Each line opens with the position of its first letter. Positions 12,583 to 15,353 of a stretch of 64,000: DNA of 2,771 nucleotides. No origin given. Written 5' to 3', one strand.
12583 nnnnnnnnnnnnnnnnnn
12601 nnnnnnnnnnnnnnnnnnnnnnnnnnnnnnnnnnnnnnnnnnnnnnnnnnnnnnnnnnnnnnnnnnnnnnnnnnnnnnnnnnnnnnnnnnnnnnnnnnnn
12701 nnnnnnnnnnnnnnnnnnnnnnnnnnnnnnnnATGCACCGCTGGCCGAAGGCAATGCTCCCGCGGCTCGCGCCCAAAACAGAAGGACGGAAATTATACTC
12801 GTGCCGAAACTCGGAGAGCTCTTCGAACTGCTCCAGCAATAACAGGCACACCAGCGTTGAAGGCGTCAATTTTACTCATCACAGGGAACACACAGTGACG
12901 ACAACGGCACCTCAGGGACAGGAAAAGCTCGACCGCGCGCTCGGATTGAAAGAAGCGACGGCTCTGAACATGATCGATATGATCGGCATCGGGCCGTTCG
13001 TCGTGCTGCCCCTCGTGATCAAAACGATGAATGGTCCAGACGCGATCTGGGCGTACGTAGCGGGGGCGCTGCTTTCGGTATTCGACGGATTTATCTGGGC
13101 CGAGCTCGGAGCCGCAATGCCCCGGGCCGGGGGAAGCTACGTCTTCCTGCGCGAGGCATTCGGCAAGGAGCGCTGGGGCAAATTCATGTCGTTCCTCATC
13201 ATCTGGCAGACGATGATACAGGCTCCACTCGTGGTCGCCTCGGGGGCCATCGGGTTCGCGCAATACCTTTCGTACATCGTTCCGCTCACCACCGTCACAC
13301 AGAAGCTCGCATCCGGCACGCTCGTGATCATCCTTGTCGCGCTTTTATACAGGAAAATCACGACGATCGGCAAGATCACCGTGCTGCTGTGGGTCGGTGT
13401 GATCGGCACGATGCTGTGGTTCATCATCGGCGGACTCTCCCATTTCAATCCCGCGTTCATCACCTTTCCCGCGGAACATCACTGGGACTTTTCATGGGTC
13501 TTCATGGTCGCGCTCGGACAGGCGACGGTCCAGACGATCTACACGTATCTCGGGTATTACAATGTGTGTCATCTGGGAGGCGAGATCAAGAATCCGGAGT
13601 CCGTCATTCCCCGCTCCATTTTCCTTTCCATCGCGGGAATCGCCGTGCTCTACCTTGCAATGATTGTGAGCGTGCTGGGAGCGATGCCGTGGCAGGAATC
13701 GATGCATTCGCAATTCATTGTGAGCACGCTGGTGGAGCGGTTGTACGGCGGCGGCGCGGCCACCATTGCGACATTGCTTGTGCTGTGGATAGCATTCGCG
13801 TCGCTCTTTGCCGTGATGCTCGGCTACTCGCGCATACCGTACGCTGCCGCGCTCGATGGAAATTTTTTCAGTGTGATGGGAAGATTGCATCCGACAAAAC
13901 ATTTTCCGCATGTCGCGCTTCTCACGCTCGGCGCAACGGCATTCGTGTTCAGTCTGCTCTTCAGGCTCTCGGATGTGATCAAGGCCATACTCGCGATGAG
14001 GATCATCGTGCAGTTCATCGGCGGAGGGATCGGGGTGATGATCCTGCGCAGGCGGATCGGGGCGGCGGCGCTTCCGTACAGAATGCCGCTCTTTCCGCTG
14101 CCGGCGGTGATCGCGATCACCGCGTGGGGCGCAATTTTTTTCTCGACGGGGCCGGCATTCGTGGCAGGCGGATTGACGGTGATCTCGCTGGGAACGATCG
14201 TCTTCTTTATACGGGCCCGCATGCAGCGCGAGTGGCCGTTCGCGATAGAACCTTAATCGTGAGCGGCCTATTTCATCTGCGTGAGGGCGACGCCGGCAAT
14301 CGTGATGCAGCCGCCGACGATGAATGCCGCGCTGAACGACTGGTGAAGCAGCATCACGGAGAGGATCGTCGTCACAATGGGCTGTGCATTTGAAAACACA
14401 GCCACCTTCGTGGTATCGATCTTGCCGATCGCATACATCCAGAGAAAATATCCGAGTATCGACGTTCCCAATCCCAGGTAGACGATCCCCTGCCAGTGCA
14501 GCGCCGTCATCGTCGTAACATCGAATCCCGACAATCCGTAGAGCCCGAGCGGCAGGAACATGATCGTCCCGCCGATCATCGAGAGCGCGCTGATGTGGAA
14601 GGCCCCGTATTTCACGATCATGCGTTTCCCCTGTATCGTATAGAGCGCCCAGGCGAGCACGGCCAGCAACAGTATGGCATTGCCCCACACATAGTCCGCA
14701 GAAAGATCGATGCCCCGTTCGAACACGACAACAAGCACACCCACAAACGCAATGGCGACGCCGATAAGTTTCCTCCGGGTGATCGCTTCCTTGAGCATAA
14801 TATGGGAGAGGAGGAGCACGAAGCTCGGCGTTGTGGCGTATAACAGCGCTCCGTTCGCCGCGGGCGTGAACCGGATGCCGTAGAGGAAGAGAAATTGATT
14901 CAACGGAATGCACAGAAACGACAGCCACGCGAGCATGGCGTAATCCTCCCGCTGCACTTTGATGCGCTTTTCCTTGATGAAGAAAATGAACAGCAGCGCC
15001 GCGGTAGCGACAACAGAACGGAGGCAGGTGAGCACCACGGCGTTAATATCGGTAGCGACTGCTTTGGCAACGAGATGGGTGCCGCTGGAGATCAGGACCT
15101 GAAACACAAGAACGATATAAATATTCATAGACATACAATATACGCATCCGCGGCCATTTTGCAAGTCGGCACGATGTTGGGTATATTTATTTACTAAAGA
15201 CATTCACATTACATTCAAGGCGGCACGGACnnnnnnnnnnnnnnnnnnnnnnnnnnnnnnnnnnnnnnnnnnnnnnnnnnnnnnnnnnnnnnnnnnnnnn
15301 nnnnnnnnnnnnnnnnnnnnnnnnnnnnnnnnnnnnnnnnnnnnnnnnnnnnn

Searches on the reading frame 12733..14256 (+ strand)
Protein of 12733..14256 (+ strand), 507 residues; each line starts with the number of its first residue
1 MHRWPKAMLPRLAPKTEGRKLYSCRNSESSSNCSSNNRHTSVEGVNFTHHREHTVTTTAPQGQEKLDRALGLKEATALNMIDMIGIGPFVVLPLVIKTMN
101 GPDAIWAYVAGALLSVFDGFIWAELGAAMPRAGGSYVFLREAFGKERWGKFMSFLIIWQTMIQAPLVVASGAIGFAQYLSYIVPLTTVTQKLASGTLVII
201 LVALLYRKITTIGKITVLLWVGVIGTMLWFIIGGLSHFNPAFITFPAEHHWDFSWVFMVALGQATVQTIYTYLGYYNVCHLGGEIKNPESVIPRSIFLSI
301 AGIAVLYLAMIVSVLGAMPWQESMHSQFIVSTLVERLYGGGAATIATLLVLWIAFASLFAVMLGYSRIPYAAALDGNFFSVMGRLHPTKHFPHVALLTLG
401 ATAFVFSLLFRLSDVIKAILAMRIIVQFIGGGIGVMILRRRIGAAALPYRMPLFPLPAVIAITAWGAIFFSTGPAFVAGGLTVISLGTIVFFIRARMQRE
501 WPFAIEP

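Call 6: search_protein_families(library=pfam, proteins=[window:12733-14256:+], max_evalue=0.001)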
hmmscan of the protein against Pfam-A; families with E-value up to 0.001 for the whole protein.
window:12733-14256:+ (507 aa): 2 families
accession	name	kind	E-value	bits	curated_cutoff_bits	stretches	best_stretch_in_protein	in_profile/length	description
PF13520.12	AA_permease_2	-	2.5e-30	106.2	27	1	70-484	1-420/427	Amino acid permease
PF00324.27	AA_permease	-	2.8e-15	56.4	24.6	1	79-470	6-418/470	Amino acid permease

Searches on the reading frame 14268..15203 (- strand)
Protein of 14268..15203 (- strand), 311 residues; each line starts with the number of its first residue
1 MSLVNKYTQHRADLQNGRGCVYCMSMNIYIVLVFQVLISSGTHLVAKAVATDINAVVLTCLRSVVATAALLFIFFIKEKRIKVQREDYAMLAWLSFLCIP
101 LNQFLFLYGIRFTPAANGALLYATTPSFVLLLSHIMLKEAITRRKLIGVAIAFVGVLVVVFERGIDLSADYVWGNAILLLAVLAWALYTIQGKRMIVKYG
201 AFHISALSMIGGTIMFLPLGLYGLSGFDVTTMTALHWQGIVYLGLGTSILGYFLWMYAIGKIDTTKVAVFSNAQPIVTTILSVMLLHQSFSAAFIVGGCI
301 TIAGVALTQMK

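Call 6: search_protein_families(library=pfam, proteins=[window:14268-15203:-], max_evalue=0.001)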
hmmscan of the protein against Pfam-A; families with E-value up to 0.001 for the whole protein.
window:14268-15203:- (311 aa): 1 family
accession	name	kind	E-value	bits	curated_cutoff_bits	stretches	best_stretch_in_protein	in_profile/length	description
PF00892.27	EamA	-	9.5e-42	142.9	28.2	2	173-308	2-133/135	EamA-like transporter family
